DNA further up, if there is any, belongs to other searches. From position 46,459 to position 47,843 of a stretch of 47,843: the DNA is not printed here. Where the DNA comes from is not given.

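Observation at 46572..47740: Sharply bounded low-GC island (~1.17 kb) carrying a standalone SecD-P1-like lipoprotein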

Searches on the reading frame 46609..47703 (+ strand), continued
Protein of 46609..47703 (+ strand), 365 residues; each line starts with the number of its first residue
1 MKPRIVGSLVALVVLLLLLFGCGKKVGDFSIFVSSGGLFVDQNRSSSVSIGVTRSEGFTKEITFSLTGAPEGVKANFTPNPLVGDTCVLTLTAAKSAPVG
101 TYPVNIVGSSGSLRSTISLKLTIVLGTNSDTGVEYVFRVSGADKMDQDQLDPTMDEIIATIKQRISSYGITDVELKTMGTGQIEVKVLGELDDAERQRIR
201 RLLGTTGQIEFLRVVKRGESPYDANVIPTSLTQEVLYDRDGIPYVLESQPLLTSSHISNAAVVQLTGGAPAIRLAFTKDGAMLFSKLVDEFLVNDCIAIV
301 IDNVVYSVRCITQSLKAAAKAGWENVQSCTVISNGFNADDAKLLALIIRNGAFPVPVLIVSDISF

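Call 38: find_encoding_contigs(protein=P0018, flank=10000)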
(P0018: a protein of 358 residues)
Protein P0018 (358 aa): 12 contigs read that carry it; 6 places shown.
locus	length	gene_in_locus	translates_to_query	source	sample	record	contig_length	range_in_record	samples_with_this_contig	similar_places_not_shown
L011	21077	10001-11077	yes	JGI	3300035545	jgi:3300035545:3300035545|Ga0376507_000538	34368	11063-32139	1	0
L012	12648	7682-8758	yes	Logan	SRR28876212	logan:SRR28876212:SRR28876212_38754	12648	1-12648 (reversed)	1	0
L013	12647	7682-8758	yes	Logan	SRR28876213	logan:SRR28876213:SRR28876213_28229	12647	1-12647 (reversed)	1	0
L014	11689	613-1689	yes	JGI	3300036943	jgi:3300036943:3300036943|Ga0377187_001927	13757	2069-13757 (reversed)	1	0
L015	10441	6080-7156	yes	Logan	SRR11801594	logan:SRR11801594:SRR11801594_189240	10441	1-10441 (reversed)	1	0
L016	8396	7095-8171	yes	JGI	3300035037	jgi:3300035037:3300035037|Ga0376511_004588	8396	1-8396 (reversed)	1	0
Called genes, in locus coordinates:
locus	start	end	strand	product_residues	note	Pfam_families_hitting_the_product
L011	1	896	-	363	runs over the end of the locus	PF18298:NusG_add, PF02357:NusG (weak), PF00467:KOW (weak)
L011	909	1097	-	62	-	PF00584:SecE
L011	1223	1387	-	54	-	PF00471:Ribosomal_L33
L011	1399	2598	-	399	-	PF00009:GTP_EFTU, PF03144:GTP_EFTU_D2, PF03143:GTP_EFTU_D3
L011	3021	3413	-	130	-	PF01894:YjbQ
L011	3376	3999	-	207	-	PF00571:CBS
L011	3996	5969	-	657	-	PF00009:GTP_EFTU, PF01926:MMR_HSR1 (weak), PF03144:GTP_EFTU_D2, PF22042:EF-G_D2, PF14492:EFG_III, PF03764:EFG_IV, PF00679:EFG_C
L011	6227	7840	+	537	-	PF01855:POR_N, PF02775:TPP_enzyme_C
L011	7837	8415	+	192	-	PF01558:POR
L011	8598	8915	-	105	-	-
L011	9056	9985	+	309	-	PF00149:Metallophos, PF12850:Metallophos_2 (faint)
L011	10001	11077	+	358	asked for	PF22599:SecDF_P1_head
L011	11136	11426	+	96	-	PF01910:Thiamine_BP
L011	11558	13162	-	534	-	PF02690:Na_Pi_cotrans, PF01895:PhoU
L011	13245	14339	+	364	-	PF00962:A_deaminase, PF01979:Amidohydro_1 (faint), PF19326:AMP_deaminase (weak)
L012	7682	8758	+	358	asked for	PF22599:SecDF_P1_head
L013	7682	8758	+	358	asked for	PF22599:SecDF_P1_head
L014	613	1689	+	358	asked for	PF22599:SecDF_P1_head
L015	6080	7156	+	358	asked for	PF22599:SecDF_P1_head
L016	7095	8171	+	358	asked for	PF22599:SecDF_P1_head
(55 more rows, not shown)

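Call 39: find_encoding_contigs(protein=P0121, flank=10000)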
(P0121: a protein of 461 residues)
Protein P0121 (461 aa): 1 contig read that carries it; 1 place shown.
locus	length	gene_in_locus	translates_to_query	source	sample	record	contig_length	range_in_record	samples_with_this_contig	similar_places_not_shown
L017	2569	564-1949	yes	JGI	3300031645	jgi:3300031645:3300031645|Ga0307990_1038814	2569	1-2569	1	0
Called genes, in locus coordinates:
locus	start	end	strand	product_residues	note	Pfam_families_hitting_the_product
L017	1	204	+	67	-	?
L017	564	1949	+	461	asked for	PF21760:SecD_1st, PF22599:SecDF_P1_head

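Call 49: find_encoding_contigs(protein=P0148, flank=5000, max_places=3)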
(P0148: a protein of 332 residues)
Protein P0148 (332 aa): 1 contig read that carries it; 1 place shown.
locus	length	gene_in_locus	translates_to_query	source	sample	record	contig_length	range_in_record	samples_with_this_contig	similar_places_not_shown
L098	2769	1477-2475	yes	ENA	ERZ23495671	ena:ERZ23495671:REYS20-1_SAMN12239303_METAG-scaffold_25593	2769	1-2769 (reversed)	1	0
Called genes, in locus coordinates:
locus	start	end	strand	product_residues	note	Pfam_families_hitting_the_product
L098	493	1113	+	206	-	PF05708:Peptidase_C92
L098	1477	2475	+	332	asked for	PF21760:SecD_1st, PF22599:SecDF_P1_head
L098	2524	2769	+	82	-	?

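Call 69: search_protein_families(library=padloc, proteins=[P0001, P0018], max_evalue=0.01)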
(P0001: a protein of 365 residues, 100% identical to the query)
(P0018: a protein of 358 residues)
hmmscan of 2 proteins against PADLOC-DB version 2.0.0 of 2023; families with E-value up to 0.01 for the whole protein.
P0001 (365 aa): 0 families

P0018 (358 aa): 0 families

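Call 70: search_protein_families(library=phrogs, proteins=[P0001, P0018], max_evalue=0.01)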
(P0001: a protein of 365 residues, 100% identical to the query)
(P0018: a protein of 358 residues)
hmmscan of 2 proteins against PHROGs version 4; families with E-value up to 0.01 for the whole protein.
P0001 (365 aa): 0 families

P0018 (358 aa): 0 families

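Call 71: search_protein_families(library=ncbifam, proteins=[P0001, P0018], max_evalue=0.01)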
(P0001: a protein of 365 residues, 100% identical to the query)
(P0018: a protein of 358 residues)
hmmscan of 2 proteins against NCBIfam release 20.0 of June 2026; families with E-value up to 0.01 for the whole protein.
P0001 (365 aa): 11 families
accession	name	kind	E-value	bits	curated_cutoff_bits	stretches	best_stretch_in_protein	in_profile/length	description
NF009583.0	PRK13024.1-3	subfamily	8.9e-24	83.5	721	1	122-360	40-264/755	protein translocase subunit SecDF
TIGR01129.1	secD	equivalog_domain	1.6e-23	83.5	244.4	1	142-360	26-233/397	protein translocase subunit SecD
NF011315.0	PRK14726.1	equivalog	1.8e-16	59.4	1249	1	142-361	151-358/855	protein translocase subunit SecDF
NF009585.0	PRK13024.1-5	equivalog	1.9e-10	39.4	1037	2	248-361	379-481/993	protein translocase subunit SecDF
NF009545.0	PRK12933.1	equivalog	1.5e-09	36.9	728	1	141-362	219-427/604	protein translocase subunit SecD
NF006218.0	PRK08343.1-4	subfamily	3.7e-05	22.7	383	1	145-209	47-108/392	preprotein translocase subunit SecD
NF009581.0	PRK13024.1-1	equivalog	0.00094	17.4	1058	1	121-212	30-117/752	protein translocase subunit SecDF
NF058595.1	invert_tail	domain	0.001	19.4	37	1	94-123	83-112/113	lipo-invert putative C-terminal anchoring domain-containing protein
NF006215.0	PRK08343.1-1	equivalog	0.0013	17.4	666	1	151-358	143-346/522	preprotein translocase subunit SecD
TIGR00916.1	2A0604s01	subfamily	0.003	17.2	148.6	0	276-360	1-73/231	SecD/SecF family protein translocase subunit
NF009584.0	PRK13024.1-4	equivalog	0.0043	15.4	1171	1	122-210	31-115/759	protein translocase subunit SecDF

P0018 (358 aa): 8 families
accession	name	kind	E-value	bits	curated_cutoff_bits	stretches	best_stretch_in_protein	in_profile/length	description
TIGR01129.1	secD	equivalog_domain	1.9e-19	70.1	244.4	1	131-353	21-233/397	protein translocase subunit SecD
NF011315.0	PRK14726.1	equivalog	1.3e-15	56.6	1249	1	110-353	125-357/855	protein translocase subunit SecDF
NF009583.0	PRK13024.1-3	subfamily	3.2e-15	55.2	721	1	140-353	63-264/755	protein translocase subunit SecDF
NF009580.0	PRK13023.1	equivalog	1.5e-14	53.2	1153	1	122-353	61-280/775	protein translocase subunit SecDF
NF009545.0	PRK12933.1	equivalog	6.7e-07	28.2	728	1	123-346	207-418/604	protein translocase subunit SecD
NF006218.0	PRK08343.1-4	subfamily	5.1e-06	25.6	383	0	225-353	98-225/392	preprotein translocase subunit SecD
NF006216.0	PRK08343.1-2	equivalog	0.00042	19.2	519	0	123-186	31-94/506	preprotein translocase subunit SecD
NF058595.1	invert_tail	domain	0.00065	20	37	1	95-123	84-112/113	lipo-invert putative C-terminal anchoring domain-containing protein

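Call 72: predict_structure(alignment_id=A6)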
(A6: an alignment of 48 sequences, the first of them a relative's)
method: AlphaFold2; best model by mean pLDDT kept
length: 365 residues; sequences in the alignment: 48
mean_pLDDT: 88.3   pTM: 0.65
mean pLDDT of the five models: 88.3, 84.5, 84.2, 80.5, 79.2
residues with pLDDT >= 90: 224; 70-90: 112; 50-70: 23; < 50: 6
segments of 3 or more residues with pLDDT < 50: 22-25
pLDDT, mean of each block of 10 residues (from residue 1): 65 77 57 72 75 77 88 88 75 85 89 87 66 93 96 96 96 93 94 92 94 97 94 96 97 96 94 96 96 97 95 96 89 90 96 94 89
secondary structure, 60 per line:
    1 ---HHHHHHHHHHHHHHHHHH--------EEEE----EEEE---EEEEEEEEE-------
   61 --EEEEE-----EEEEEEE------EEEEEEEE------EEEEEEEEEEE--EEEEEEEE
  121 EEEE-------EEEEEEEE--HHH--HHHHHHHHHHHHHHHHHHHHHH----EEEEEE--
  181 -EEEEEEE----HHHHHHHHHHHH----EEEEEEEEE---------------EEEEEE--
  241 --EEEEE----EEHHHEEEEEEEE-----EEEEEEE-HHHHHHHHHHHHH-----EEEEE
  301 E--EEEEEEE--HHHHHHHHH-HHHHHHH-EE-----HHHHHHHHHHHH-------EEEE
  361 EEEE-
elements in order: H4-21 E30-33 E38-41 E45-53 E63-67 E73-79 E86-93 E100-110 E113-124 E132-139 H147-168 E173-178 E182-188 H193-204 E209-217 E233-238 E243-247 E257-264 E270-276 H278-290 E296-301 E304-310 H313-321 H323-329 H338-349 E357-364

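Call 74: fold_search(model_id=the predicted structure, library=pdb)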
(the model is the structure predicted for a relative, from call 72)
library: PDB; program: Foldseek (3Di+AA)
matches with E <= 10: 1998; with E <= 0.001: 45
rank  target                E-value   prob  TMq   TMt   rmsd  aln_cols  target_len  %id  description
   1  5yhf                  7.4e-14  1.00  0.48  0.25   5.9       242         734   23  Crystal structure of SecDF in Super-membrane-facing form (released 2018-02-14)
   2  3aqo_C                1.3e-13  1.00  0.49  0.79   5.8       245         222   22  Structure and function of a membrane component SecDF that enhances protein export (released 2011-05-18)
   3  3aqo_A                1.9e-13  1.00  0.47  0.74   6.1       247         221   23  Structure and function of a membrane component SecDF that enhances protein export (released 2011-05-18)
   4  3aqo_B                2.1e-13  1.00  0.46  0.74   6.0       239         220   22  Structure and function of a membrane component SecDF that enhances protein export (released 2011-05-18)
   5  4uj6                  1.4e-05  1.00  0.24  0.13  12.9       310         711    9  Structure of surface layer protein SbsC, domains 1-6 (released 2016-04-27)
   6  6dms                  1.4e-05  1.00  0.21  0.12  16.0       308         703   10  Endo-fucoidan hydrolase MfFcnA4_H294Q from glycoside hydrolase family 107 (released 2018-10-03)
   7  4uid_B                1.5e-05  1.00  0.22  0.42   4.4       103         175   14  Crystal structure of the S-layer protein SbsC domains 4 and 5 (released 2016-04-13)
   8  4uj7                  1.6e-05  1.00  0.24  0.40  16.5       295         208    9  Structure of the S-layer protein SbsC, domains 5-6 (released 2016-04-27)
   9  8s80_A                1.7e-05  1.00  0.22  0.35  15.7       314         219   10  Domains 4 and 5 of Sap S-layer protein from Bacillus anthracis (released 2024-11-20)
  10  5ftx                  2.4e-05  1.00  0.25  0.15  16.3       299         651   11  Structure of surface layer protein SbsC, domains 4-9 (released 2017-02-22)
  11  4uic                  2.9e-05  1.00  0.23  0.13  15.9       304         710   11  Crystal structure of the S-layer protein rSbsC(31-844) (released 2016-04-13)
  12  9g93_A                3.1e-05  1.00  0.24  0.16  14.0       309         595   10  CryoET structure of the in vitro grown Bacillus anthracis Sap S-layer (released 2024-12-18)
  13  6s5w_A                4.8e-05  1.00  0.23  0.67   3.8       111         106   14  Structure of Rib domain 'Rib Long' from Lactobacillus acidophilus (released 2019-12-11)
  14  4pbv_E                6.7e-05  1.00  0.20  0.33  12.5       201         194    9  Crystal structure of chicken receptor protein tyrosine phosphatase sigma in complex with TrkC (released 2014-11-12)
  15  6qx4_B                6.7e-05  1.00  0.22  0.14  14.6       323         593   10  Structure of the Bacillus anthracis Sap S-layer assembly domain (released 2019-07-31)
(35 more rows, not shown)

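Call 77: find_encoding_contigs(protein=P0001, flank=3000, max_places=4)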
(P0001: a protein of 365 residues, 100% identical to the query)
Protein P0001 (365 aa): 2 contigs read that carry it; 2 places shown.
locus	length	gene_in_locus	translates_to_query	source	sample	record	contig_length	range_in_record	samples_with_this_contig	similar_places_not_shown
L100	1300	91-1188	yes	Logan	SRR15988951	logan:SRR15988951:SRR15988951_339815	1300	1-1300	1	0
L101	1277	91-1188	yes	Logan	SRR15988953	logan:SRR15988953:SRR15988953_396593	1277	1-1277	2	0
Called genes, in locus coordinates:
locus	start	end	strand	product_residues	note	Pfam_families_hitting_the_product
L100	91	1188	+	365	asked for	PF21760:SecD_1st (weak), PF22599:SecDF_P1_head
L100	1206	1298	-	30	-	?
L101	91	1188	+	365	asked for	PF21760:SecD_1st (weak), PF22599:SecDF_P1_head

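Call 81: list_cluster_members(proteins=[P0001, P0004, P0018, P0157, P0163])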
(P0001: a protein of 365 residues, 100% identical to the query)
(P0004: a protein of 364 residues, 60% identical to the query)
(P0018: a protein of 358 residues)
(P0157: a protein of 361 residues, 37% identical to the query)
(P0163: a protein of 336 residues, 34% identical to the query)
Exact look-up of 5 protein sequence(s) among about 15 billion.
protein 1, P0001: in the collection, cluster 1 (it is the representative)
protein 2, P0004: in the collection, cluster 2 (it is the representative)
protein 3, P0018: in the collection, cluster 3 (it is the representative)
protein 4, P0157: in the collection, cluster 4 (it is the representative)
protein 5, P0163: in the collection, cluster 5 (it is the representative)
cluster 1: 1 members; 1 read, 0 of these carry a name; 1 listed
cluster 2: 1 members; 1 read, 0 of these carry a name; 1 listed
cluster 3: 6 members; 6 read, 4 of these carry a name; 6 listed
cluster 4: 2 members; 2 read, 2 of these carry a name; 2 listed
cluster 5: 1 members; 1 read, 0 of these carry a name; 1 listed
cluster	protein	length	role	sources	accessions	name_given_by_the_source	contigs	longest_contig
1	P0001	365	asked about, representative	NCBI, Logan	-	-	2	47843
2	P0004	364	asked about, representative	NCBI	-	-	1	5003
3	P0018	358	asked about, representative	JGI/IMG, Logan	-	hypothetical protein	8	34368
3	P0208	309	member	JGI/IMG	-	preprotein translocase subunit SecD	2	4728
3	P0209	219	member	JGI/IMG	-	preprotein translocase subunit SecD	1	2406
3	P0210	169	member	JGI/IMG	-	preprotein translocase subunit SecD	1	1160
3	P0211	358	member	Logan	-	-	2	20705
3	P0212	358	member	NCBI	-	-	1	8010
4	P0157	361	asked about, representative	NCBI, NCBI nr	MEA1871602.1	MAG: protein translocase subunit SecD, partial [Candidatus Bipolaricaulota bacterium] | protein translocase subunit SecD [Candidatus Bipolaricaulota bacterium]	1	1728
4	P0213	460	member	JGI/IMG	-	protein-export membrane protein SecD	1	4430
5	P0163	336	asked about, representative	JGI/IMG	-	-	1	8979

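Call 82: find_related_loci(query=A1, collection=viral_contigs, flank=8000)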
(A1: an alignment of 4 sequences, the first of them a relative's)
Query A1 (365 aa) in viral_contigs; peptide patterns used: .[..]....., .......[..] (x = any residue, [..] = any of these).
61 stretches matched a pattern, but none encodes a relative of the query by tblastn (E <= 1e-3).

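Call 84: search_dna_similar(query=P0001, collection=phages, mode=protein, max_evalue=0.001, max_rows=10)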
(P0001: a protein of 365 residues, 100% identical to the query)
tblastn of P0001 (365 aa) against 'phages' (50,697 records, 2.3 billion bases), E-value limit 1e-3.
Records with a match: 2; places in all: 2; records where one place covers at least 80% of the query: 0.
Best place of each record, by identity: <60% 2.
By first word of the organism name: Bacteriophage 1; Salmonella 1.
By host as written in the record: - 1; Salmonella enterica subsp. enterica serovar Kentucky 1.
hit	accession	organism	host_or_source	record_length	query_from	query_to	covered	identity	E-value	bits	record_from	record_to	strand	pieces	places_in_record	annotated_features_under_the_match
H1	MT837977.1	Bacteriophage sp.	human fecal samples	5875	154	362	57%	26.3%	2e-11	71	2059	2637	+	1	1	record has no annotation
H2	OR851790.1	Salmonella phage S.Kent 1-2-1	Salmonella enterica subsp. enterica ...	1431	158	362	56%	23.6%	4e-4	48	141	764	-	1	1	record has no annotation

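Call 85: search_dna_similar(query=P0001, collection=plasmids, mode=protein, max_evalue=0.001, max_rows=10)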
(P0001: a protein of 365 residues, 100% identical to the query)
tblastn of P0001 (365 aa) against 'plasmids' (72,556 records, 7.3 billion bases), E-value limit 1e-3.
Records with a match: 29; places in all: 33; records where one place covers at least 80% of the query: 1.
Best place of each record, by identity: <60% 29.
By first word of the organism name: Thermus 8; Azospirillum 7; Streptomyces 5; Proteus 2; Embleya 1; Kitasatospora 1; Desulfomonile 1; Candidatus 1; Providencia 1; Nonomuraea 1; and 1 more.
By predicted mobility (MOB-suite, as given by PLSDB): non-mobilizable 19; mobilizable 9; conjugative 1.
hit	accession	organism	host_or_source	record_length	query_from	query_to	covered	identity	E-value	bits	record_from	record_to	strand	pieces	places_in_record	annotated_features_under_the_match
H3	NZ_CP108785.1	Embleya sp. NBC_00888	-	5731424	69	362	81%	23.5%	2e-5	54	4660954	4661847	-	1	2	none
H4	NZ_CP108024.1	Streptomyces sp. NBC_00316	-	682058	117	360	67%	27.5%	3e-7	60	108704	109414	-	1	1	secD: protein translocase subunit SecD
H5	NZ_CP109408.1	Kitasatospora sp. NBC_01519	-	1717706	117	360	67%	25.2%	6e-8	62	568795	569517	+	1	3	record has no annotation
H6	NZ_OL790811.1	Proteus mirabilis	-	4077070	143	362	60%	27.3%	3e-6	57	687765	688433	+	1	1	none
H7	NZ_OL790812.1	Proteus mirabilis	-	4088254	143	362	60%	27.3%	3e-6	57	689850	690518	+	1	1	none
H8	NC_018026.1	Desulfomonile tiedjei DSM 6799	sewage sludge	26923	144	362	60%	25.8%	6e-11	71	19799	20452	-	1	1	secD: protein translocase subunit SecD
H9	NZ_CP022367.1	Azospirillum sp. TSH58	single cell,paddy soils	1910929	147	362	59%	25.7%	2e-6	57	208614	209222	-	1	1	record has no annotation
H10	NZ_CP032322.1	Azospirillum argentinense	soil sample,Agricultural field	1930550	147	362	59%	25.7%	2e-6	57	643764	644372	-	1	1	record has no annotation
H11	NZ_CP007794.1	Azospirillum argentinense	Triticum aestivum L.,Root,wheat ...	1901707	147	362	59%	25.7%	3e-6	57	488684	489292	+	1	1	record has no annotation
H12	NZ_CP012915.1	Azospirillum brasilense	Digitaria eriantha,microbe,root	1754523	147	362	59%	25.7%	4e-6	57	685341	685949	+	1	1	none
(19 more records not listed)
